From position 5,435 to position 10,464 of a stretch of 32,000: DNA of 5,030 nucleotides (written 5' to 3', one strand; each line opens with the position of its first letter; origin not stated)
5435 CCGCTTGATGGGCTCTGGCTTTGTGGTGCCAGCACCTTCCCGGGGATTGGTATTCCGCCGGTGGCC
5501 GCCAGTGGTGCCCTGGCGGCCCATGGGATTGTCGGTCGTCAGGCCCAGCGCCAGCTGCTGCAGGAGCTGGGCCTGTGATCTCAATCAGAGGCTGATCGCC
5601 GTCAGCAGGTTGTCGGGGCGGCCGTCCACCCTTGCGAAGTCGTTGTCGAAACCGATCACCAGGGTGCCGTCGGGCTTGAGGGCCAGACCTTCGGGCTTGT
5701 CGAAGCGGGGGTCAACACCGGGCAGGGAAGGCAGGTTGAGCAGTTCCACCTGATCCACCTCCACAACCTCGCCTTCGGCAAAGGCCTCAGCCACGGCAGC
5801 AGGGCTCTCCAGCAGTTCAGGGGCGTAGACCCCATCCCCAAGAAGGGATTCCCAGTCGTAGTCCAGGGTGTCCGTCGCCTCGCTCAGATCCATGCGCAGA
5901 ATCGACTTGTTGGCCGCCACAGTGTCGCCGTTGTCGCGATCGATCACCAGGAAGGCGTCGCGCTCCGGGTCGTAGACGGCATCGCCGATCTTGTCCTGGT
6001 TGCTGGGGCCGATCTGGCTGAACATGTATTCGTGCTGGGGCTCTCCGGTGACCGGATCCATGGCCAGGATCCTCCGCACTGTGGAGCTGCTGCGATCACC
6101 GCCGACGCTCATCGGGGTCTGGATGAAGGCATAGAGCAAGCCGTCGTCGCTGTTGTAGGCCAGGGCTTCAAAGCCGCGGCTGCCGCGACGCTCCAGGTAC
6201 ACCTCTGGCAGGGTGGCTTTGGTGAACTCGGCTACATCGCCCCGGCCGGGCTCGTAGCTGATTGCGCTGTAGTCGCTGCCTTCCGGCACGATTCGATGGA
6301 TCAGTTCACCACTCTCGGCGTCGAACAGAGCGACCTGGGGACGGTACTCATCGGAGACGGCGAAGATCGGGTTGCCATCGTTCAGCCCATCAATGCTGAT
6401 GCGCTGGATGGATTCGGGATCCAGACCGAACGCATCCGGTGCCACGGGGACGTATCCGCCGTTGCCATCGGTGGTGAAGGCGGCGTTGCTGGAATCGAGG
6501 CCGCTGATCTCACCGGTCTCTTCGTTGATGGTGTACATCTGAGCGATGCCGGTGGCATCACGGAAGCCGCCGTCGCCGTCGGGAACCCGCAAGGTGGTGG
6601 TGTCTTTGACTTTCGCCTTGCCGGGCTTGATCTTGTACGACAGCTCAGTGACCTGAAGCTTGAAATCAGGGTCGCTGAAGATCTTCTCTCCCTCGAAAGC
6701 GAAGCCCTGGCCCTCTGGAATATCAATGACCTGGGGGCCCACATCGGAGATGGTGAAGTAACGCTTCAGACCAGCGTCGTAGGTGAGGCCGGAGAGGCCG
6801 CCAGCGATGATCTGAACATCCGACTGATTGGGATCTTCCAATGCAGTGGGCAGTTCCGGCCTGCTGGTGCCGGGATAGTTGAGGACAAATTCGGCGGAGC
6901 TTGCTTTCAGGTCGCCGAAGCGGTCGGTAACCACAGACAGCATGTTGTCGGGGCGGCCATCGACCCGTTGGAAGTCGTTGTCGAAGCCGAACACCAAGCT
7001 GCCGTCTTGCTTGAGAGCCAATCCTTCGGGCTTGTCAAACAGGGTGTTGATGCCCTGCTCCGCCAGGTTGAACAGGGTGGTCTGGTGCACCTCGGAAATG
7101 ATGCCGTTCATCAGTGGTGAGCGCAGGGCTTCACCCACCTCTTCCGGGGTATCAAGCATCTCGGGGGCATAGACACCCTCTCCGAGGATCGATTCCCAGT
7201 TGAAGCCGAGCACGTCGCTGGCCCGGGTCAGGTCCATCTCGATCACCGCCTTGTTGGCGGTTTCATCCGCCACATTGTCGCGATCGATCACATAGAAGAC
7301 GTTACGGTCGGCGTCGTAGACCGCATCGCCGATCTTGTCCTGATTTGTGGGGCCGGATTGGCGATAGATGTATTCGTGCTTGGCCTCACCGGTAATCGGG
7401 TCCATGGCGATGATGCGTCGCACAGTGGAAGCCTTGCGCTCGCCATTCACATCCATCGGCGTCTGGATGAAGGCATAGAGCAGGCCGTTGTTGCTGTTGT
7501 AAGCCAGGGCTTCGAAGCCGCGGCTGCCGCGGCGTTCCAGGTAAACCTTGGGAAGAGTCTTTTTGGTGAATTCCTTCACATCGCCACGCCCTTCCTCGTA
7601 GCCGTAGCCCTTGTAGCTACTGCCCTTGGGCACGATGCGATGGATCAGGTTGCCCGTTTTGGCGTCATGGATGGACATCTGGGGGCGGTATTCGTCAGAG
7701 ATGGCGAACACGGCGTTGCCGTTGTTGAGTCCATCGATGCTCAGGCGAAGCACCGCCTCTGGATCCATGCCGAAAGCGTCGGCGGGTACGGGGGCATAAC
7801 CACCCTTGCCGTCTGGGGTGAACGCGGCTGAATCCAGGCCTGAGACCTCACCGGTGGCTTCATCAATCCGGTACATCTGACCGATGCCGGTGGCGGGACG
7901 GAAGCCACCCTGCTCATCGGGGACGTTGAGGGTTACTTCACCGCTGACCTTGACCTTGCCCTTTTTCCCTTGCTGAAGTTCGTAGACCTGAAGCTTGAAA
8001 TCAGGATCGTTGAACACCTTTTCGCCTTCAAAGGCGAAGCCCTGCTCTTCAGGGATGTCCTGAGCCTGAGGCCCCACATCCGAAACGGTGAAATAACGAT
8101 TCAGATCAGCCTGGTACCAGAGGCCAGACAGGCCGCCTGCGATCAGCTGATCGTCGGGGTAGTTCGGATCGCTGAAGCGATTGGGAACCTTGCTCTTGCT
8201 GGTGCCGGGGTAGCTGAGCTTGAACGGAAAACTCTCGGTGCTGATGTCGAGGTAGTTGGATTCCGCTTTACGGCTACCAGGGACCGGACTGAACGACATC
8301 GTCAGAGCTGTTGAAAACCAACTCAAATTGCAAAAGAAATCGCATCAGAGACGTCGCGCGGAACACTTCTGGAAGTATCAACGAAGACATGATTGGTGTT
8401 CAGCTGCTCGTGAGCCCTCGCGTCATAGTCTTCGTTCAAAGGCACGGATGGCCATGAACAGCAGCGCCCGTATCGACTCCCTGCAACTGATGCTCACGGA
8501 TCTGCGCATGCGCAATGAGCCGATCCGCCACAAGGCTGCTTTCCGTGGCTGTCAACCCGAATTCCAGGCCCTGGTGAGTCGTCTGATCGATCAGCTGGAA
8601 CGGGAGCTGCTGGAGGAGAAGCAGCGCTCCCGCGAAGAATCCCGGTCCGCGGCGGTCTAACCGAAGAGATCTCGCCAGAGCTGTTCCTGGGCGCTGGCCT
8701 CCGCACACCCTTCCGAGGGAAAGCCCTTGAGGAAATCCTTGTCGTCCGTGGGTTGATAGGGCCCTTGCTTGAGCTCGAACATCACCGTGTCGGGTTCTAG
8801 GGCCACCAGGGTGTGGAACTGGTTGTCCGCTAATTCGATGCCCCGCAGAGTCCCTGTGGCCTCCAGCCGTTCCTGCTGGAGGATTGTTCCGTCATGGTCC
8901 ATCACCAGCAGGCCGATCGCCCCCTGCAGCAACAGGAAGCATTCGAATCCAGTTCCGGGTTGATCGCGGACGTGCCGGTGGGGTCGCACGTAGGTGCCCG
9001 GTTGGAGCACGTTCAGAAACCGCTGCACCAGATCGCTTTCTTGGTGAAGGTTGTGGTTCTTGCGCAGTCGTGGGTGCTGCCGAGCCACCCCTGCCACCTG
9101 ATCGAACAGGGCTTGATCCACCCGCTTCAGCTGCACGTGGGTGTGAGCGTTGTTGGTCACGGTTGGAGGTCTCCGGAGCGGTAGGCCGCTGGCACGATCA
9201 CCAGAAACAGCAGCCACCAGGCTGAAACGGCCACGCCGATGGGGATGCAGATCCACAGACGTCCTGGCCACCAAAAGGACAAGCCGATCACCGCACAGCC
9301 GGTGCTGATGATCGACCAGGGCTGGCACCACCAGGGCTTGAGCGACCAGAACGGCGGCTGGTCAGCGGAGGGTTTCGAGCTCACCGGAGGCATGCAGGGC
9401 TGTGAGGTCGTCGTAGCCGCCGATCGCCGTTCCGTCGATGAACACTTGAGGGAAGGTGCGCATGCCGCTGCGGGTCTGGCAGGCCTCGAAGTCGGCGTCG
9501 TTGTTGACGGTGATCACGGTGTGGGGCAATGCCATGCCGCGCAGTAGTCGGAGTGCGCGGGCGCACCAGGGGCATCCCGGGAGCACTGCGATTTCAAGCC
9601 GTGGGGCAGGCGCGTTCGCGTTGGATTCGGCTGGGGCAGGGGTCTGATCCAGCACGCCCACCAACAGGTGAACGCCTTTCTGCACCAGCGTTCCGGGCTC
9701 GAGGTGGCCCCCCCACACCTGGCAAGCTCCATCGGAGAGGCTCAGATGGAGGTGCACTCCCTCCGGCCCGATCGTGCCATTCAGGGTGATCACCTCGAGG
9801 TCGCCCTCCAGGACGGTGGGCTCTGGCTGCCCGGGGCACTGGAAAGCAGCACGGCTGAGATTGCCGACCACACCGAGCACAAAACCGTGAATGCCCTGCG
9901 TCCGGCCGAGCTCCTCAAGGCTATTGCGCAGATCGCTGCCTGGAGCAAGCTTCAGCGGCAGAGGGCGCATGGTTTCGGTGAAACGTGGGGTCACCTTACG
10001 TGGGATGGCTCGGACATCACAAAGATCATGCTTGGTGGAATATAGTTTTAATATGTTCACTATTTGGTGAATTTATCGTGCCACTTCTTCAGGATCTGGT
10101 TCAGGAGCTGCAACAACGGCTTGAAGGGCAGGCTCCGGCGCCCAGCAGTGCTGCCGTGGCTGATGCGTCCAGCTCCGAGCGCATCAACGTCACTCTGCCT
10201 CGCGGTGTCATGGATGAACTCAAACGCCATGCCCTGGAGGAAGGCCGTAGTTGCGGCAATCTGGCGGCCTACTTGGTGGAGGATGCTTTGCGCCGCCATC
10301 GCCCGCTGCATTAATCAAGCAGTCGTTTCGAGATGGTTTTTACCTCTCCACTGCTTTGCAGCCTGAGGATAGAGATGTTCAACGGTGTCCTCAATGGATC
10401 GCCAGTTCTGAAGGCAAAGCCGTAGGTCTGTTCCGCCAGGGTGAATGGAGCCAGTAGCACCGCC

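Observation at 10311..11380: GluR0-type glutamate-receptor/K+ channel gene broken by a 1-nt frame shift exactly at the TVGYGD selectivity filter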

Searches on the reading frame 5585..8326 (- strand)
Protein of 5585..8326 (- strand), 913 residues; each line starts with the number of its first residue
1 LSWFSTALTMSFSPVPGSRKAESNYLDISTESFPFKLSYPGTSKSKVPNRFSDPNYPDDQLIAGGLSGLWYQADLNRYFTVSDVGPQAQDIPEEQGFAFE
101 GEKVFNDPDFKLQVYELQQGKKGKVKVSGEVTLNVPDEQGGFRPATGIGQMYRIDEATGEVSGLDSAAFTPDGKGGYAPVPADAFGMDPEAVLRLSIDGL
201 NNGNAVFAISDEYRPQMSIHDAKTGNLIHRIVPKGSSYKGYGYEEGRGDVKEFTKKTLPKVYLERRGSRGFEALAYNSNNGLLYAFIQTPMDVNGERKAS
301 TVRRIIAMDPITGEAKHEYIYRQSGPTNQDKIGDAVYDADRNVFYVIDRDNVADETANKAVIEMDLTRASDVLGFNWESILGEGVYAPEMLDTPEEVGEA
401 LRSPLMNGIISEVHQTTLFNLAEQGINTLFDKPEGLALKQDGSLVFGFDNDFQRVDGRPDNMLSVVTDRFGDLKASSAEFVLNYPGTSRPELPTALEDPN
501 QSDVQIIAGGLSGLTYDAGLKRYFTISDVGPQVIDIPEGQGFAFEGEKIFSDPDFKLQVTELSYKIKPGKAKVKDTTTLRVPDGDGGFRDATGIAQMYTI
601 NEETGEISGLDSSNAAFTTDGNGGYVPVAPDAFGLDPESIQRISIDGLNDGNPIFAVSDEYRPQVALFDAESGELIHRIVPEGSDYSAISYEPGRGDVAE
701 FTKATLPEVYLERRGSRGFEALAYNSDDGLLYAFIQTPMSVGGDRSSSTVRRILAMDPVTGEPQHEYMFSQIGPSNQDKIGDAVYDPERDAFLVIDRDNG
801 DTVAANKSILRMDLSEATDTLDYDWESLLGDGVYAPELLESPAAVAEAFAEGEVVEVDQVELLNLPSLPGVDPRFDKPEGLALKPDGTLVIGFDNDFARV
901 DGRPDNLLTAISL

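Call 31: search_protein_families(library=pfam, proteins=[window:5585-8326:-], max_evalue=0.001)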
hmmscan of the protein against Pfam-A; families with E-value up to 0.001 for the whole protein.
window:5585-8326:- (913 aa): 1 family
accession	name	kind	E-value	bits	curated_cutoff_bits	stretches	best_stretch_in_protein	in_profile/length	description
PF13449.12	Phytase-like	-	4e-59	201.3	27.6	2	508-897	3-284/284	Esterase-like activity of phytase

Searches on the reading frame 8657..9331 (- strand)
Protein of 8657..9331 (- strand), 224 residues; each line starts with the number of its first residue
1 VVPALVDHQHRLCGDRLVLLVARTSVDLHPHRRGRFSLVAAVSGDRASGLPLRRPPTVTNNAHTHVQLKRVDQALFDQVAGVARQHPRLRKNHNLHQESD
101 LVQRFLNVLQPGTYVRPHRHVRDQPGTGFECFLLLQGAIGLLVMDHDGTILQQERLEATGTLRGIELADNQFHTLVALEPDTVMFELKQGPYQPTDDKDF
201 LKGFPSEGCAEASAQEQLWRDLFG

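Call 31: search_protein_families(library=pfam, proteins=[window:8657-9331:-], max_evalue=0.001)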
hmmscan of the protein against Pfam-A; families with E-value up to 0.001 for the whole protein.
window:8657-9331:- (224 aa): 1 family
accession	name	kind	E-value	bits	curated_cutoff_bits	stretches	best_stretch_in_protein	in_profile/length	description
PF19480.5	DUF6016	-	8.4e-08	33.2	27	1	72-122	2-53/141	Domain of unknown function (DUF6016)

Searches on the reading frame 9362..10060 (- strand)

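Call 31: search_protein_families(library=pfam, proteins=[window:9362-10060:-], max_evalue=0.001)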
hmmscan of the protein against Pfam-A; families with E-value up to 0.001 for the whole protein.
window:9362-10060:- (232 aa): 2 families
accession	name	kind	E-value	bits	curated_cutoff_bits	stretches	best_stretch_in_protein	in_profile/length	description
PF03479.20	PCC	-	4.9e-19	69.2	25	1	32-138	1-116/117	Plants and Prokaryotes Conserved (PCC) domain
PF00462.30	Glutaredoxin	-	7.2e-13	49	22.9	1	157-212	3-59/60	Glutaredoxin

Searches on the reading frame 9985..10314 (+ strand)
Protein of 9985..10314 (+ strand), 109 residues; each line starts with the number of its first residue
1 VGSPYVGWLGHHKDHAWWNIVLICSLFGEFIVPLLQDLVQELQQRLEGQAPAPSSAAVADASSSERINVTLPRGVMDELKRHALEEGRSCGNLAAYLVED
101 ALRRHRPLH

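Call 31: search_protein_families(library=pfam, proteins=[window:9985-10314:+], max_evalue=0.001)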
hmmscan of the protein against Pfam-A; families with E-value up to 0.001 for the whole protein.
window:9985-10314:+ (109 aa): 1 family
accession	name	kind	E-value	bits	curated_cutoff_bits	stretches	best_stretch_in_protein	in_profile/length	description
PF07878.17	RHH_5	-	1.3e-17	63.7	26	1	64-106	1-43/43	CopG-like RHH_1 or ribbon-helix-helix domain, RHH_5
